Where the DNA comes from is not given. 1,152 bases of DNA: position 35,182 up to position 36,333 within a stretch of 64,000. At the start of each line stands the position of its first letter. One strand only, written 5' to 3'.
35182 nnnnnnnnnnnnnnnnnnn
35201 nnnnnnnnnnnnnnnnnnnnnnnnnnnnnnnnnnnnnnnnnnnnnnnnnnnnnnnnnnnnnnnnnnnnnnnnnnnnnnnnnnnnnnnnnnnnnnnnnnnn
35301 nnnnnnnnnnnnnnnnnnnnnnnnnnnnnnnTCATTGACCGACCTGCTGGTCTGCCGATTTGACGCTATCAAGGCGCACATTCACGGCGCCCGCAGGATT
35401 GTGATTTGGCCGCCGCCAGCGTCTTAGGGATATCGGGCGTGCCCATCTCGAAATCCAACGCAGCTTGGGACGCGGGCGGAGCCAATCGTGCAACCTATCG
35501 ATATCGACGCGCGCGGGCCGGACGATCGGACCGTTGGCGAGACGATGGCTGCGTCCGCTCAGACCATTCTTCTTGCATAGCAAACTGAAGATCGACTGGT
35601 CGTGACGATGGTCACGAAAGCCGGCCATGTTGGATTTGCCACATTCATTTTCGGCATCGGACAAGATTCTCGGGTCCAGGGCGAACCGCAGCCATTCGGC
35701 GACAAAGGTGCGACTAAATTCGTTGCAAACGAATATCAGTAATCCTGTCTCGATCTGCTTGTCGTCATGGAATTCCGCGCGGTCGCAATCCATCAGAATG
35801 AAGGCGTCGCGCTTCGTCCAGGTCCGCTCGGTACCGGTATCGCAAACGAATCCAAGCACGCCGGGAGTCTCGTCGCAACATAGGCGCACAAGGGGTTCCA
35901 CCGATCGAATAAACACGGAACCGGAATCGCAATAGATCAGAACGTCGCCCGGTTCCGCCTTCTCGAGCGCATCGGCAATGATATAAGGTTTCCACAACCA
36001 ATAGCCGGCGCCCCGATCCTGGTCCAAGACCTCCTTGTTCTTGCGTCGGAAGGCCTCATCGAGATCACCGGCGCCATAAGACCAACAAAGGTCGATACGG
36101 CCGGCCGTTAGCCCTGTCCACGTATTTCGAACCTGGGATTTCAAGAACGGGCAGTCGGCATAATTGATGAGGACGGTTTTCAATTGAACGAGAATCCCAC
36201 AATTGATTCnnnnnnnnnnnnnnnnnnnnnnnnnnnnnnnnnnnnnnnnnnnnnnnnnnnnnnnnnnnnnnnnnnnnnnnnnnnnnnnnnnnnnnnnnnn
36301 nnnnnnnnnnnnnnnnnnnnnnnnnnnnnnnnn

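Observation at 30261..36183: MmyB-like regulator divergent from a block of unusual genes: 13+-TM membrane protein, class-V PLP enzyme, ankyrin lipoprotein, low-GC glycosyltransferase-like gene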

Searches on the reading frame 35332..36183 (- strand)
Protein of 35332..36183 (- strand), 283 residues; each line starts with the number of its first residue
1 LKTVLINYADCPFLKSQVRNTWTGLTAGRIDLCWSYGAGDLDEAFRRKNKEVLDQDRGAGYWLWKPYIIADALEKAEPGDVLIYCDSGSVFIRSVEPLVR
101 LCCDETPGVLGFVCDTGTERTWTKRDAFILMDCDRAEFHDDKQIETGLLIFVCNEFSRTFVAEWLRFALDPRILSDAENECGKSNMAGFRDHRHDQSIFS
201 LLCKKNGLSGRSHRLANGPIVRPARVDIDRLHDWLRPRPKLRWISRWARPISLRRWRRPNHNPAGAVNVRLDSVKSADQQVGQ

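Call 3: search_protein_families(library=pfam, proteins=[window:35332-36183:-], max_evalue=0.1)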
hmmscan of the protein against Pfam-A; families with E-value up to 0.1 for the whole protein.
window:35332-36183:- (283 aa): 0 families

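Call 4: search_protein_families(library=ncbifam, proteins=[window:35332-36183:-], max_evalue=0.1)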
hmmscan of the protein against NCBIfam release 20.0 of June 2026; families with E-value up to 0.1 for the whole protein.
window:35332-36183:- (283 aa): 0 families

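Call 5: find_homologous_proteins(query=window:35332-36183:-)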
Query window:35332-36183:- (283 aa): 1051 proteins with E <= 0.001 among 1732 candidates; the best 120 are listed.
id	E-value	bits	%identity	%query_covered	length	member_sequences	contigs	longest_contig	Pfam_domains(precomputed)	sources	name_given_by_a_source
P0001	5.6e-197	671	100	100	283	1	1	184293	-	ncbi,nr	ncbi:MAG: hypothetical protein GY791_06755 [Alphaproteobacteria bacterium]|nr:hypothetical protein [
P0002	1.7e-106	374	61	93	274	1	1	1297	-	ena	-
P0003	3.3e-98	346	58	94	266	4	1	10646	-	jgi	jgi:hypothetical protein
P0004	1.2e-92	328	58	84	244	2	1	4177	-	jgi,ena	-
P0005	1.3e-91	325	59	85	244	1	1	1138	-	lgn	-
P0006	2.8e-63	232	51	74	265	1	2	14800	-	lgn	-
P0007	8.9e-62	227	51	74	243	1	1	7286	-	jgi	jgi:hypothetical protein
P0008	2.5e-61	225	47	82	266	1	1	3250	-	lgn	-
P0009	4.4e-58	215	49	73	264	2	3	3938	-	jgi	jgi:hypothetical protein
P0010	5.8e-58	214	51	73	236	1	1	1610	-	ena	-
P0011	3.2e-57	212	47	80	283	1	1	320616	-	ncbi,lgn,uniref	ncbi:hypothetical protein AAEO57_02645 [Flavobacterium sp. DGU38]|uniref:Uncharacterized protein n=1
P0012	6.7e-57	211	47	74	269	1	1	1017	-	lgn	-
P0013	7.1e-57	211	50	72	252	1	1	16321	-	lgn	-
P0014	1.7e-56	209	46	75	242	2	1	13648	-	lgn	-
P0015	2.0e-56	209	49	73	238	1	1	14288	-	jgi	-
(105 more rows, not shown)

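Call 6: search_solved_structures(query=window:35332-36183:-, max_evalue=10)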
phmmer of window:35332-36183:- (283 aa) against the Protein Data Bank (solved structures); distinct sequences matched with E-value up to 10: 2.
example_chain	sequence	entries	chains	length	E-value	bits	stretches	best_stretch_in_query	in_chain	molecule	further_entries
9rps_D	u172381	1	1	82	0.53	12.4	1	237-279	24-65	Phage lipoprotein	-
8snb_2V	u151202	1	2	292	1.4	11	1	129-211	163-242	Cilia- and flagella-associated protein 161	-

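Call 9: search_solved_structures(query=A1, max_evalue=10)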
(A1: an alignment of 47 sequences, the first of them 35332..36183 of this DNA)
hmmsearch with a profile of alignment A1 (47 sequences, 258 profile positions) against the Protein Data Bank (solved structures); distinct sequences matched with E-value up to 10: 2.
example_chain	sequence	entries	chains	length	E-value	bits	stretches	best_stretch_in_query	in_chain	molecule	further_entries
2ahd_A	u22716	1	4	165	0.53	12.9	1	160-203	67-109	Phosphodiesterase MJ0936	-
1s3l_A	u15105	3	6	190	0.68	12.5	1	160-203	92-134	Hypothetical protein MJ0936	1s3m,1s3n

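Call 10: find_encoding_contigs(protein=P0003, flank=10000, max_places=4)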
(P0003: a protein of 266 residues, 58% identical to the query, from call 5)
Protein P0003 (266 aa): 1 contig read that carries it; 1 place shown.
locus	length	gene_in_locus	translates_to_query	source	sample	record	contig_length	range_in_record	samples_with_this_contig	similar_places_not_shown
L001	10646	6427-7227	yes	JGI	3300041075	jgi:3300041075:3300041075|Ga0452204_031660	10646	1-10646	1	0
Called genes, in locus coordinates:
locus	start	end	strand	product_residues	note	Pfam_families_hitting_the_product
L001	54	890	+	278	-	-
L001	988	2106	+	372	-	PF25917:BSH_RND (weak), PF25973:BSH_CzcB, PF25975:CzcB_C, PF25989:YknX_C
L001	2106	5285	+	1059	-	PF00873:ACR_tran, PF03176:MMPL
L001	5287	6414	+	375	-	PF00890:FAD_binding_2 (faint), PF01266:DAO, PF13450:NAD_binding_8 (weak), PF13738:Pyr_redox_3 (faint)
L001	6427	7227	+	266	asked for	-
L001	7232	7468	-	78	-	PF01206:TusA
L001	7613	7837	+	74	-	-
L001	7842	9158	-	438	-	PF00924:MS_channel_2nd, PF21082:MS_channel_3rd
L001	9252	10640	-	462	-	PF13428:TPR_14 (faint), PF00515:TPR_1 (faint), PF07719:TPR_2 (faint), PF13181:TPR_8 (faint), PF13424:TPR_12 (faint), PF13432:TPR_16 (faint), PF14559:TPR_19 (faint), PF21033:RMD1-3 (faint), +1 more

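Call 11: find_encoding_contigs(protein=P0006, flank=10000, max_places=4)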
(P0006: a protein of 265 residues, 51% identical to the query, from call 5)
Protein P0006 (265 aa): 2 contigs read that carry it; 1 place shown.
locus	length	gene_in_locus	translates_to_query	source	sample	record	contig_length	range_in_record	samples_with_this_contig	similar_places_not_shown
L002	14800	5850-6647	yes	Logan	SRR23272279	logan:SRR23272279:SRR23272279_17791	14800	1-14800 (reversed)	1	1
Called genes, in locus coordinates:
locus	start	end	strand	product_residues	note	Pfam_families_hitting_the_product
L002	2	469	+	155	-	?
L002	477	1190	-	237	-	PF00378:ECH_1, PF16113:ECH_2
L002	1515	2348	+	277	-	PF06426:SATase_N, PF00132:Hexapep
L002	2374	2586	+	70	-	PF11324:DUF3126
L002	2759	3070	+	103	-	PF22258:DUF6949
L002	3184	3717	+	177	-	PF25084:LbH_EIF2B (faint), PF25087:GMPPB_C (weak), PF00132:Hexapep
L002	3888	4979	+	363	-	PF03071:GNT-I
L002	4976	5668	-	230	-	PF01755:Glyco_transf_25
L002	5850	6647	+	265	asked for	-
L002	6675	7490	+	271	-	PF03452:Anp1, PF13704:Glyco_tranf_2_4 (weak), PF03452:Anp1 (weak)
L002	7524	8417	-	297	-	PF17039:Glyco_tran_10_N, PF00852:Glyco_transf_10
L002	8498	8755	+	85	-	PF05402:PqqD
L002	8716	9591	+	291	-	PF27840:ScmC (weak)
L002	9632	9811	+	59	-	-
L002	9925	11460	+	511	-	PF11051:Mannosyl_trans3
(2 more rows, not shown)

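Call 20: predict_structure(alignment_id=A1)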
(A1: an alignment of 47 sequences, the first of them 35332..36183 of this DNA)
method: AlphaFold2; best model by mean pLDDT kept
length: 283 residues; sequences in the alignment: 47
mean_pLDDT: 87.0   pTM: 0.85
mean pLDDT of the five models: 87.0, 86.9, 83.7, 83.2, 83.1
residues with pLDDT >= 90: 196; 70-90: 37; 50-70: 33; < 50: 17
segments of 3 or more residues with pLDDT < 50: 234-241, 280-283
pLDDT, mean of each block of 10 residues (from residue 1): 95 90 96 94 93 85 93 97 96 97 98 95 98 98 97 98 97 96 98 96 97 87 64 44 52 79 60 58 46
secondary structure, 60 per line:
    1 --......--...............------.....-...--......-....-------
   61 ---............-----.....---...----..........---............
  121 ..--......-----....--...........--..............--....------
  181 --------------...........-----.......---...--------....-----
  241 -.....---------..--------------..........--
elements in order: E3-8 H11-25 E32-36 H43-48 H50-53 H64-75 E81-85 E89-91 H96-105 E109-118 H119-122 H125-130 H136-139 E142-152 H155-168 H171-174 H195-205 H213-216 E221-223 H232-235 H242-246 H272-281

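Call 23: fold_search(model_id=the predicted structure, library=pdb)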
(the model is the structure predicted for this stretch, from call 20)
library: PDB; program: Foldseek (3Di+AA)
matches with E <= 10: 950; with E <= 0.001: 170
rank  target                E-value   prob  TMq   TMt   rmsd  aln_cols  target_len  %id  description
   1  7zvj_A                3.3e-06  1.00  0.51  0.27   6.2       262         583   12  Homodimeric structure of LARGE1 (released 2022-11-30)
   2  4cj8_O                5.8e-06  1.00  0.49  0.57   7.7       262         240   13  monoclinic crystal form of Bogt6a E192Q in complex with UDP-GalNAc, UDP and GalNAc (released 2014-02-05)
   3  4ayj_C                5.8e-06  1.00  0.49  0.58   7.7       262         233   12  Molecular structure of a metal-independent bacterial glycosyltransferase that catalyzes the synthesis of histo-blood g (released 2012-12-19)
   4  4cjb_D                6.2e-06  1.00  0.51  0.60   7.9       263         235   12  orthorhombic crystal form of Bogt6a E192Q in complex with GalNAc (released 2014-02-05)
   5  4wlm_B                8.0e-06  1.00  0.41  0.41   6.8       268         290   10  Crystal structure of mouse Xyloside xylosyltransferase 1 complexed with manganese (released 2015-09-30)
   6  4cj8_N                9.7e-06  1.00  0.49  0.57   7.9       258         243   12  monoclinic crystal form of Bogt6a E192Q in complex with UDP-GalNAc, UDP and GalNAc (released 2014-02-05)
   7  7ui6_A                9.7e-06  1.00  0.44  0.23   6.5       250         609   12  CryoEM structure of LARGE1 from C1 reconstruction (released 2023-03-08)
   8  9e1t_A                1.1e-05  1.00  0.47  0.24   6.4       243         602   12  CryoEM structure of LARGE1 bound to UDP-GlcA (released 2025-02-12)
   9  4cj8_I                1.3e-05  1.00  0.48  0.56   7.7       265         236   12  monoclinic crystal form of Bogt6a E192Q in complex with UDP-GalNAc, UDP and GalNAc (released 2014-02-05)
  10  4ayj_D                1.4e-05  1.00  0.55  0.65   7.1       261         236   11  Molecular structure of a metal-independent bacterial glycosyltransferase that catalyzes the synthesis of histo-blood g (released 2012-12-19)
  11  4ayl                  1.4e-05  1.00  0.45  0.59   8.0       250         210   14  Molecular structure of a metal-independent bacterial glycosyltransferase that catalyzes the synthesis of histo-blood gro (released 2012-12-19)
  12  4cj8_H                1.7e-05  1.00  0.50  0.57   7.7       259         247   12  monoclinic crystal form of Bogt6a E192Q in complex with UDP-GalNAc, UDP and GalNAc (released 2014-02-05)
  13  4cj8_E                1.8e-05  1.00  0.50  0.56   7.7       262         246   11  monoclinic crystal form of Bogt6a E192Q in complex with UDP-GalNAc, UDP and GalNAc (released 2014-02-05)
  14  4ayj_B                1.8e-05  1.00  0.46  0.54   8.0       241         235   13  Molecular structure of a metal-independent bacterial glycosyltransferase that catalyzes the synthesis of histo-blood g (released 2012-12-19)
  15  4cj8_M                2.1e-05  1.00  0.50  0.57   7.6       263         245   14  monoclinic crystal form of Bogt6a E192Q in complex with UDP-GalNAc, UDP and GalNAc (released 2014-02-05)
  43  1g9r                  1.7e-04  1.00  0.36  0.37   9.5       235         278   13  CRYSTAL STRUCTURE OF GALACTOSYLTRANSFERASE LGTC IN COMPLEX WITH MN AND UDP-2F-GALACTOSE (released 2001-02-14)
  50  1ss9                  2.1e-04  0.98  0.31  0.31  11.8       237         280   13  Crystal Structural Analysis of Active Site Mutant Q189E of LgtC (released 2004-09-21)
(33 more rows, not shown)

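Call 27: search_protein_families(library=pfam, proteins=[window:35332-36183:-], max_evalue=10)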
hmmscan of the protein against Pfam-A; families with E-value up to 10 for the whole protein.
window:35332-36183:- (283 aa): 0 families

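Call 37: find_related_loci(query=A1, collection=genome_contigs, flank=8000)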
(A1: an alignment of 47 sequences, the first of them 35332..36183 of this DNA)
Query A1 (283 aa) in genome_contigs; peptide patterns used: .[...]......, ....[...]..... (x = any residue, [..] = any of these).
564 stretches matched a pattern; 475 encode a relative of the query (tblastn E <= 1e-3); the best 80 are kept; 80 distinct loci.
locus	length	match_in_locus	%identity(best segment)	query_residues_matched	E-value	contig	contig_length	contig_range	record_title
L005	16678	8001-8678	47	1-227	1e-62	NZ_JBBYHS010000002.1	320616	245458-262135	Flavobacterium calami strain DGU38 contig2, whole genome shotgun sequence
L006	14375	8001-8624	50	1-207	6e-61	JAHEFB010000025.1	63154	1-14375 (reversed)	MAG: Alphaproteobacteria bacterium isolate Ww308 NODE_511_length_63154_cov_5.282043, whole genome shotgun sequence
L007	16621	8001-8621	49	1-208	6e-58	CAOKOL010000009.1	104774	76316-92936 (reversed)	MAG TPA_asm: uncultured Lachnospiraceae bacterium isolate SRR15604595_bin.30_metawrap_v1.3_MAG genome assembly, contig:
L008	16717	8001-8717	44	3-240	3e-58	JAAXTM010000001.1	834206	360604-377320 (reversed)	MAG: Geobacteraceae bacterium isolate W4_Combined_metabat1_071 W4_Combined_metabat1_071_NODE_2, whole genome shotgun seq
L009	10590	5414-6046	48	1-208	4e-58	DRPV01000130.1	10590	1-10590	MAG TPA_asm: Desulfobacterales bacterium isolate HyVt-567 HyVt-567_k145_23623, whole genome shotgun sequence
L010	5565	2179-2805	45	1-210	1e-57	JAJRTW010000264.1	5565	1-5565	MAG: Bacteroidetes bacterium isolate Dive96_bin10.128 k141_5024206, whole genome shotgun sequence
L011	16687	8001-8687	46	1-226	3e-57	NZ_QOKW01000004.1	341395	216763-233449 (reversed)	Roseomonas genomospecies 6 strain ATCC 49961 NODE_4_length_341395_cov_51.901013, whole genome shotgun sequence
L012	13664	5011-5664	45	4-222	5e-57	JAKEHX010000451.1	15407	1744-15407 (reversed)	MAG: Planctomycetaceae bacterium isolate PMV_8.31_sub PMV_8.31_sub.k101_607835, whole genome shotgun sequence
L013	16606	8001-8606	47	2-205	4e-57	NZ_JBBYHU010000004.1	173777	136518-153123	Flavobacterium sp. DGU99 contig4, whole genome shotgun sequence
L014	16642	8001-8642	46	4-219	4e-57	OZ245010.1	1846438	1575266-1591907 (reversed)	MAG: Candidatus Oxydemutatoraceae bacterium isolate ab49ed24-c91f-451f-9d16-9eaa7661b6c2 genome assembly, chromosome: 1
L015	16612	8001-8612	46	4-208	1e-56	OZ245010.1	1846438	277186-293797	MAG: Candidatus Oxydemutatoraceae bacterium isolate ab49ed24-c91f-451f-9d16-9eaa7661b6c2 genome assembly, chromosome: 1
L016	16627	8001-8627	46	1-210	8e-57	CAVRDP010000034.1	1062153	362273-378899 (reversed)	MAG: uncultured Planctomycetia bacterium isolate MFD01231.bin.2.30 genome assembly, contig: contig_6741, whole genome sh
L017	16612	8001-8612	45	4-208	1e-56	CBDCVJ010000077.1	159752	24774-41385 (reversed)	MAG: Saprospiraceae bacterium isolate a45c6890-a578-4b9d-91b3-fd16a54b2d64 genome assembly, contig: contig_77, whole gen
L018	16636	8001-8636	48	1-209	9e-57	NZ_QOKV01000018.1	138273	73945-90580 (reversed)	Azospirillum brasilense strain ATCC 49958 NODE_18_length_138273_cov_67.140308, whole genome shotgun sequence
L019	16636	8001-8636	48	1-209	3e-56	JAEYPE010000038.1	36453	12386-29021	MAG: Proteobacteria bacterium isolate OH_CBB_180 k127_2175155, whole genome shotgun sequence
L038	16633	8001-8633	45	1-214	1e-53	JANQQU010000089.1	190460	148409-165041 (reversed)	MAG: Calditrichia bacterium isolate IP29b_bin.38 k99_2445753, whole genome shotgun sequence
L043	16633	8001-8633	44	1-214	8e-53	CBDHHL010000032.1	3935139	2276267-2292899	MAG: Leptolyngbyaceae cyanobacterium isolate fb62d9ca-8737-4fe0-8d85-20d69bcd7426 genome assembly, contig: contig_31, wh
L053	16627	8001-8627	45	2-208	7e-52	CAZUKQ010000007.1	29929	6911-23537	MAG TPA_asm: Candidatus Woesearchaeota archaeon isolate SRP272421_co2_99 genome assembly, contig: NODE_3539_length_29929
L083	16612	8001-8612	40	6-210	3e-47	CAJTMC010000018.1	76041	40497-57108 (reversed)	MAG TPA_asm: uncultured Lachnospiraceae bacterium isolate MGBC104938 genome assembly, contig: MGBC104938.18, whole genom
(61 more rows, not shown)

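Call 72: search_protein_families(library=pfam, proteins=[L038:11261-12154:+, L043:1053-2078:+, L053:8818-9978:-, L007:5029-6777:+, L083:11699-12574:+], max_evalue=0.001)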
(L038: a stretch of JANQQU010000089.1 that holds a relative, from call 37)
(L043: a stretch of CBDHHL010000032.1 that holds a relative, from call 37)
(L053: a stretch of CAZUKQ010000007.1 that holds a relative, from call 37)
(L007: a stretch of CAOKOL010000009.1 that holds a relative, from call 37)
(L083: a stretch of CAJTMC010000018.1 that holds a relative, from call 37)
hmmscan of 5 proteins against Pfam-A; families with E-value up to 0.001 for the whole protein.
L038:11261-12154:+ (297 aa): 3 families
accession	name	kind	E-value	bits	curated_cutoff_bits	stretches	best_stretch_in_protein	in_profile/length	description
PF00535.33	Glycos_transf_2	-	3.8e-31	108.7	23.3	1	4-130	1-131/168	Glycosyl transferase family 2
PF10111.15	Glyco_tranf_2_2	-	1.3e-11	45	27.3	1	4-100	1-104/276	Glycosyltransferase like family 2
PF13641.12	Glyco_tranf_2_3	-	3.8e-10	40.6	27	1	3-202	3-212/230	Glycosyltransferase like family 2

L043:1053-2078:+ (341 aa): 7 families
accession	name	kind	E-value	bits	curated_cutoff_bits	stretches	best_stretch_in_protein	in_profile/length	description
PF01370.27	Epimerase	-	2.2e-57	194.7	20.9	1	3-251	1-240/240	NAD dependent epimerase/dehydratase family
PF16363.11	GDP_Man_Dehyd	-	5.3e-52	177.8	27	1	4-307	1-325/332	GDP-mannose 4,6 dehydratase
PF02719.21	Polysacc_synt_2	-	1.7e-19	70.6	20.2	1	3-174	1-175/293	Polysaccharide biosynthesis protein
PF04321.23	RmlD_sub_bind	-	2.6e-19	69.8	27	1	1-170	1-151/287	RmlD substrate binding domain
PF01073.25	3Beta_HSD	-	1.1e-15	57.9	22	1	4-153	1-159/280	3-beta hydroxysteroid dehydrogenase/isomerase family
PF07993.18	NAD_binding_4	-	1.7e-13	50.8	20.1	1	65-180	88-216/258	Male sterility protein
PF13460.12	NAD_binding_10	-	5.6e-10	39.8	27.2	1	7-167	1-143/184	NAD(P)H-binding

L053:8818-9978:- (386 aa): 5 families
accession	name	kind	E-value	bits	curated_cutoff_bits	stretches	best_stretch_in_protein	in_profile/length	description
PF00534.26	Glycos_transf_1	-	1.4e-30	106.6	26.4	1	203-359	11-172/172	Glycosyl transferases group 1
PF13692.12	Glyco_trans_1_4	-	3e-20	73.4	27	1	208-345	2-142/142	Glycosyl transferases group 1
PF13439.12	Glyco_transf_4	-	3.2e-14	53.7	28.5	1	17-187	1-163/170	Glycosyltransferase Family 4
PF20706.3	GT4-conflict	-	4.9e-13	49.2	26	1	148-315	137-315/385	Family 4 Glycosyltransferase in conflict systems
PF13524.12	Glyco_trans_1_2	-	5.3e-06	26.9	25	1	253-371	27-141/144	Glycosyl transferase-like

L007:5029-6777:+ (582 aa): 5 families
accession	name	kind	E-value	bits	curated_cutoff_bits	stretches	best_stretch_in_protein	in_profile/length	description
PF00005.33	ABC_tran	-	1.9e-29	103.4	25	1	381-531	1-137/137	ABC transporter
PF00664.28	ABC_membrane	-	1.7e-09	38.3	28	1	80-265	40-225/274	ABC transporter transmembrane region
PF02463.25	SMC_N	-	2.3e-08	34.2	40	1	479-575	135-213/220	RecF/RecN/SMC N terminal domain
PF13555.12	AAA_29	-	4.6e-05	23.5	27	1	386-419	17-50/61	P-loop containing region of AAA domain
PF20720.3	nSTAND3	-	0.00016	21.8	27.2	0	390-455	16-76/155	Novel STAND NTPase 3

L083:11699-12574:+ (291 aa): 1 family
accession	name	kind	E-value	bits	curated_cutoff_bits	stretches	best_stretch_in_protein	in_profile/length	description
PF01531.22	Glyco_transf_11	-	1.2e-29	104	23.9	1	1-275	1-283/298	Glycosyl transferase family 11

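Call 79: search_protein_families(library=padloc, proteins=[window:35332-36183:-], max_evalue=0.01)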
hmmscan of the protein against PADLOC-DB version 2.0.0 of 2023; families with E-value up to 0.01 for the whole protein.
window:35332-36183:- (283 aa): 0 families

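Call 80: search_protein_families(library=phrogs, proteins=[window:35332-36183:-], max_evalue=0.01)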
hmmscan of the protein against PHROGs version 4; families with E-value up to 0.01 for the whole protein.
window:35332-36183:- (283 aa): 0 families

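Call 98: find_encoding_contigs(protein=P0004, flank=5000, max_places=3)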
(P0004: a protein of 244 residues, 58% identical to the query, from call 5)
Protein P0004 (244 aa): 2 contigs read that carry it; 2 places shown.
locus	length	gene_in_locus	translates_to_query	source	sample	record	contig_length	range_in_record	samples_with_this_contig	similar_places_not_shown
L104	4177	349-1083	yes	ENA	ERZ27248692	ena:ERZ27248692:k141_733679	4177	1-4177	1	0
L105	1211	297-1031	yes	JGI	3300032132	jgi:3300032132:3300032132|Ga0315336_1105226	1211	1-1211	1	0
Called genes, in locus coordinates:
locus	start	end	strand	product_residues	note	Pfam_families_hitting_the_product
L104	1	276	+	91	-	?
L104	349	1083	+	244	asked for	-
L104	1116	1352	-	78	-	PF01206:TusA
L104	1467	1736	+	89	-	-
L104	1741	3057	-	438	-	PF00924:MS_channel_2nd, PF21082:MS_channel_3rd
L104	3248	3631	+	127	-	PF07366:SnoaL, PF12680:SnoaL_2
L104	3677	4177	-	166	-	?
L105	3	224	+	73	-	?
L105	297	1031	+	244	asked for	-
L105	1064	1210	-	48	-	?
